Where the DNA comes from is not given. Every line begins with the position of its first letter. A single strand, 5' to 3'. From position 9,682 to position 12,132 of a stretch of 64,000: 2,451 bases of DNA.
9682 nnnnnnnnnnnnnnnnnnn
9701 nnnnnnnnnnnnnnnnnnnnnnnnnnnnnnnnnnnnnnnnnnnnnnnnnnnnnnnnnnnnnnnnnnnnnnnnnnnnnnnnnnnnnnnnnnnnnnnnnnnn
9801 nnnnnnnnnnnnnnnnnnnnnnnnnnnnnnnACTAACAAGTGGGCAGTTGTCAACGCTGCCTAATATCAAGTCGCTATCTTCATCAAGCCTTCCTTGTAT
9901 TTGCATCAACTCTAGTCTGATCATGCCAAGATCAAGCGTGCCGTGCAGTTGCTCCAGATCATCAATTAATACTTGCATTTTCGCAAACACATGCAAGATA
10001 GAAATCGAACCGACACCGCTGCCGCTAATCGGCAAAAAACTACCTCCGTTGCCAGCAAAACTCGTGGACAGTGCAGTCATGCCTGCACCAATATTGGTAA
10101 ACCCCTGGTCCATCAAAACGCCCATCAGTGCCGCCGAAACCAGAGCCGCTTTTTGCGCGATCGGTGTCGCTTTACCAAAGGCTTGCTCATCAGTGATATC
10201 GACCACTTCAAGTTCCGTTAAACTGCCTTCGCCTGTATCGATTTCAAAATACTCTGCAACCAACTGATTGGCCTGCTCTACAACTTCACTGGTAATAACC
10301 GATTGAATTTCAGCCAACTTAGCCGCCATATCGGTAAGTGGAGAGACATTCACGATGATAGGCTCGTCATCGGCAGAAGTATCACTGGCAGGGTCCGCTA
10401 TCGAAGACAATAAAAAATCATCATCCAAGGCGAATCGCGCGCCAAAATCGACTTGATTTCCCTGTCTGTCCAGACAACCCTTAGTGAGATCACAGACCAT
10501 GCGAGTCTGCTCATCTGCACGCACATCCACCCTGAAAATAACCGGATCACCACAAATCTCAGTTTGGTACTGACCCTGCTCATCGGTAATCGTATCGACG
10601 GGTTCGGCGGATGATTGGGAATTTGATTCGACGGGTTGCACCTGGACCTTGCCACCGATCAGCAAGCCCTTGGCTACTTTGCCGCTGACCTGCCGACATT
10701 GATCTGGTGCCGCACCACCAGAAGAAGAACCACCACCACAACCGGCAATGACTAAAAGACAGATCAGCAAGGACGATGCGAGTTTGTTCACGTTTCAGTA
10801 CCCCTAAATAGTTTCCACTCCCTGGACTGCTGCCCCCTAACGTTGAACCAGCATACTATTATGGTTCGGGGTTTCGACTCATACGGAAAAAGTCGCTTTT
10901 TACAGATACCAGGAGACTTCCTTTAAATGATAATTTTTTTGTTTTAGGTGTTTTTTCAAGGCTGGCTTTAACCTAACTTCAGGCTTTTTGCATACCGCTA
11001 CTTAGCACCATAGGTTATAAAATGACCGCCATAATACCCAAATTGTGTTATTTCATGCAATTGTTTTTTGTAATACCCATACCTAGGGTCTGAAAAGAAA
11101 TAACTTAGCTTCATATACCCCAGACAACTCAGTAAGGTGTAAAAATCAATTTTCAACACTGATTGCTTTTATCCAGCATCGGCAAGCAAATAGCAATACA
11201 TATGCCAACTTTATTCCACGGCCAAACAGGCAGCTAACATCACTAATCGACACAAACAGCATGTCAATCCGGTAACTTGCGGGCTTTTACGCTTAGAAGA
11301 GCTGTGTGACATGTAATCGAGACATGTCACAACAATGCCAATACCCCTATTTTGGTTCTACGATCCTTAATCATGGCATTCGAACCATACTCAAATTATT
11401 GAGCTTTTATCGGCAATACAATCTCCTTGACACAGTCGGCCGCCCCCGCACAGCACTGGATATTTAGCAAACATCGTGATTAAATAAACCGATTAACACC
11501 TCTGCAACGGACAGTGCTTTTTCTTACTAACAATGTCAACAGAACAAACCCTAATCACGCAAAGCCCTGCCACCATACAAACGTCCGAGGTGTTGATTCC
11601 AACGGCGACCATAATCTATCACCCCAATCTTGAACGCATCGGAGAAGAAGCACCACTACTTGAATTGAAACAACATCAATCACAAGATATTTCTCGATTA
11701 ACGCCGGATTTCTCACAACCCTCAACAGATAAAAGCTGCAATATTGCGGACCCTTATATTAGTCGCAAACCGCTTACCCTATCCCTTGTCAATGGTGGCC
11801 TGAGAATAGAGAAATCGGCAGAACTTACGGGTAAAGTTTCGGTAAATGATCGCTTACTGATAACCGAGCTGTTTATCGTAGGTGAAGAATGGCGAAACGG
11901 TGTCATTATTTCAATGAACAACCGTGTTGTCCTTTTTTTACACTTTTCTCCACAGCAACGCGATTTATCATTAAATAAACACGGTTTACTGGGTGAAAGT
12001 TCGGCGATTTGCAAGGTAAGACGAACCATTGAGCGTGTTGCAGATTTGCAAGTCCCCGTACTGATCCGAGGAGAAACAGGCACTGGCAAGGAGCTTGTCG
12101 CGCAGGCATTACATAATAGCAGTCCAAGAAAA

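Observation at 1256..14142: Candidate sigma-54 regulon: one activator, a recurring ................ operator and three -24/-12 promoters link an orphan Hcp to giant-lipoprotein operons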

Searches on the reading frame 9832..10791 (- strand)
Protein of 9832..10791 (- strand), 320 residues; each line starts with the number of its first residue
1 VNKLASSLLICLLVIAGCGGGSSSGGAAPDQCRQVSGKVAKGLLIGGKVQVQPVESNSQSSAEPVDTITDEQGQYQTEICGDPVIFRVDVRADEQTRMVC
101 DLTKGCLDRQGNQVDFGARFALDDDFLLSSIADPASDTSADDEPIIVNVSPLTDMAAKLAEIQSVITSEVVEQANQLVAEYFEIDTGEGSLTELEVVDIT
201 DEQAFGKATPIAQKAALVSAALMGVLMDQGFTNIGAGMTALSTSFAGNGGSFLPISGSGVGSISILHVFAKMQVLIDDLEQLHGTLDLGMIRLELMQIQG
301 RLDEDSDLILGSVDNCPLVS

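Call 77: find_homologous_proteins(query=window:9832-10791:-, max_evalue=0.00001)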
Query window:9832-10791:-: 5466 candidates shared short words with the query, none scored E <= 0.00001.

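Call 86: search_protein_representatives(protein=window:9832-10791:-)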
Query: 320 residues. Proteins with E-value up to 0.001 (for the whole library): 494; up to 1e-10: 151; up to 1e-30: 2. The best 150 are listed.
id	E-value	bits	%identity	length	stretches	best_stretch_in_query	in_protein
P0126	1.1e-198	674.9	100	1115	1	1-320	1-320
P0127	2.3e-123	427.6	71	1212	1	1-319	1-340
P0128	6.8e-26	107.7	32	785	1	4-299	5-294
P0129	1.8e-25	106.3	36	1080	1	7-285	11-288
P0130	5.6e-25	104.7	33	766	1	7-307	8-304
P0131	1.3e-24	103.5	36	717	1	10-278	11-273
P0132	4.2e-24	101.8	31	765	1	9-292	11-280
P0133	4.4e-24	101.7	35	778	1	6-274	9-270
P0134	4.1e-22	95.3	33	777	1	2-302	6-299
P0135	2.0e-20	89.7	38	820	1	11-252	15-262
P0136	2.9e-20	89.2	35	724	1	16-257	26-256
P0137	4.3e-20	88.6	35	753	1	9-254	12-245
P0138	5.9e-20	88.2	38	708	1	9-254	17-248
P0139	9.1e-20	87.6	30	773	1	6-304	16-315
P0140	1.3e-19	87.1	32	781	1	9-275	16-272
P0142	2.2e-19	86.3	37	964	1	11-256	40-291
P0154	4.4e-17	78.8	38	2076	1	9-253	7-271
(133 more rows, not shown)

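Call 87: search_protein_families(library=pfam, proteins=[P0128, P0129, P0130, P0131, P0135, P0142, P0154], max_evalue=0.001)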
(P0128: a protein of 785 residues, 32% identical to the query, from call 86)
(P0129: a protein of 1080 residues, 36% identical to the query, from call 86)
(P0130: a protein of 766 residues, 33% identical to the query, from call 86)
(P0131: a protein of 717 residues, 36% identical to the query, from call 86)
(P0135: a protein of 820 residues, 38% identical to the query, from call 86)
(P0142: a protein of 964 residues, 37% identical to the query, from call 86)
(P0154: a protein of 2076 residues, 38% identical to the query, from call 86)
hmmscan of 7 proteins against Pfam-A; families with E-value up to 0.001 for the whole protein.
P0128 (785 aa): 0 families

P0129 (1080 aa): 0 families

P0130 (766 aa): 0 families

P0131 (717 aa): 0 families

P0135 (820 aa): 0 families

P0142 (964 aa): 1 family
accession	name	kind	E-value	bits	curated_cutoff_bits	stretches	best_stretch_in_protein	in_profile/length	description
PF02412.23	TSP_3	-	4e-06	26.8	25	1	362-385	13-36/36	Thrombospondin type 3 repeat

P0154 (2076 aa): 0 families

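Call 88: find_encoding_contigs(protein=P0129, flank=8000, max_places=2)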
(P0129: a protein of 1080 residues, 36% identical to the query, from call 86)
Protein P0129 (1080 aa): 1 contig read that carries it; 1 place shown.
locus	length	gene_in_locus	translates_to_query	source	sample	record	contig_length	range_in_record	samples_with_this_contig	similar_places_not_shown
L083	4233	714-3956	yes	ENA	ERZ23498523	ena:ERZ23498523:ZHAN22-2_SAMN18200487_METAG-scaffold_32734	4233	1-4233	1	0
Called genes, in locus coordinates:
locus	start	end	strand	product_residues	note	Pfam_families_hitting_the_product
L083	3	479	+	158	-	?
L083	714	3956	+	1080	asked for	-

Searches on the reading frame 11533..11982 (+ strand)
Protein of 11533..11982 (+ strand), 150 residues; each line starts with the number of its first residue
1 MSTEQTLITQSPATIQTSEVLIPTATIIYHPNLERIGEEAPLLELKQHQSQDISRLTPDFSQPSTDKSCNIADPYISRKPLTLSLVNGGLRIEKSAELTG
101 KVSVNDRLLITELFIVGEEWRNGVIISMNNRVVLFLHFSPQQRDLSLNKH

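Call 57: search_protein_families(library=pfam, proteins=[window:11533-11982:+], max_evalue=10)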
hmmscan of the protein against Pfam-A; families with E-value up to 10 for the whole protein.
window:11533-11982:+ (150 aa): 0 families

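Call 64: predict_structure(alignment_id=A5)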
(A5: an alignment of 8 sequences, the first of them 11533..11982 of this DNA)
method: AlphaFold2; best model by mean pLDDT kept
length: 150 residues; sequences in the alignment: 8
mean_pLDDT: 73.1   pTM: 0.65
mean pLDDT of the five models: 73.1, 65.4, 63.1, 55.0, 48.4
residues with pLDDT >= 90: 45; 70-90: 52; 50-70: 11; < 50: 42
segments of 3 or more residues with pLDDT < 50: 1-17, 60-76, 144-150
pLDDT, mean of each block of 10 residues (from residue 1): 42 51 88 82 89 64 40 53 92 86 91 94 89 88 48
secondary structure, 60 per line:
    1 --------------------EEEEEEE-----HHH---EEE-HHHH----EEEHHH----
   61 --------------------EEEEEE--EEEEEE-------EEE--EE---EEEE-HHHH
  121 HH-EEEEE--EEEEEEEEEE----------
elements in order: E21-27 E39-41 H43-46 E51-53 E81-86 E89-94 E102-104 E112-115 H117-122 E124-128 E131-140

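Call 68: fold_search(model_id=the predicted structure, library=pdb)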
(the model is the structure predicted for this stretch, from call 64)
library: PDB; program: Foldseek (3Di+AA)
matches with E <= 10: 380; with E <= 0.001: 2
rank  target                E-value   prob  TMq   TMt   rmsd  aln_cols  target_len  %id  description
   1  6hc0_D                2.8e-04  1.00  0.44  0.61   5.4       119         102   16  Bdellovibrio bacteriovorus DgcB FHA domain, tail complex (released 2019-08-28)
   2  6hc0_C                9.5e-04  1.00  0.45  0.61   5.4       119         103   16  Bdellovibrio bacteriovorus DgcB FHA domain, tail complex (released 2019-08-28)
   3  6hc1_A                1.1e-03  1.00  0.45  0.61   5.5       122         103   16  Bdellovibrio bacteriovorus DgcB FHA in complex with phosphorylated N-terminal peptide (released 2019-08-28)
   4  3uv0_B                1.3e-03  1.00  0.47  0.65   4.2       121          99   22  Crystal structure of the drosophila MU2 FHA domain (released 2012-01-25)
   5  5a8i                  1.5e-03  1.00  0.52  0.65   5.2       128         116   17  Crystal structure of the FHA domain of ArnA from Sulfolobus acidocaldarius (released 2016-06-22)
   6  6hc0_B                1.6e-03  1.00  0.45  0.60   5.3       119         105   16  Bdellovibrio bacteriovorus DgcB FHA domain, tail complex (released 2019-08-28)
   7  6hbz_A                1.7e-03  1.00  0.45  0.27   5.2       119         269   16  Bdellovibrio bacteriovorus DgcB Full-length (released 2019-08-28)
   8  6hbz_B                1.9e-03  1.00  0.46  0.28   4.3       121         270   16  Bdellovibrio bacteriovorus DgcB Full-length (released 2019-08-28)
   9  8p5x_G                2.5e-03  1.00  0.47  0.65   4.8       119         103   14  Single particle cryo-EM structure of the complex between Corynebacterium glutamicum homohexameric 2-oxoglutarate dehyd (released 2023-08-16)
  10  3uv0_A                2.5e-03  1.00  0.45  0.64   4.1       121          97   23  Crystal structure of the drosophila MU2 FHA domain (released 2012-01-25)
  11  6hc1_B                2.8e-03  1.00  0.45  0.62   5.3       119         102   16  Bdellovibrio bacteriovorus DgcB FHA in complex with phosphorylated N-terminal peptide (released 2019-08-28)
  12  7rj3_C                3.5e-03  1.00  0.48  0.68   4.7       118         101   16  Crystal Structure of the Forkhead Associated (FHA) Domain of the Glycogen Accumulation Regulator (GarA) from Mycobacte (released 2021-07-28)
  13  1r21_MODEL_1_A        3.5e-03  1.00  0.45  0.63   5.7       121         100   10  Solution Structure of human Ki67 FHA Domain (released 2003-12-30)
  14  3gqs_B                3.7e-03  1.00  0.47  0.66   4.6       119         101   16  Crystal structure of the FHA domain of CT664 protein from Chlamydia trachomatis (released 2009-04-07)
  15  6i2r_B                3.7e-03  1.00  0.45  0.66   4.9       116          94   16  Crystal structure of the SucA domain of Mycobacterium smegmatis KGD (alpha-ketoglutarate decarboxylase), mutant R802A, (released 2019-05-22)
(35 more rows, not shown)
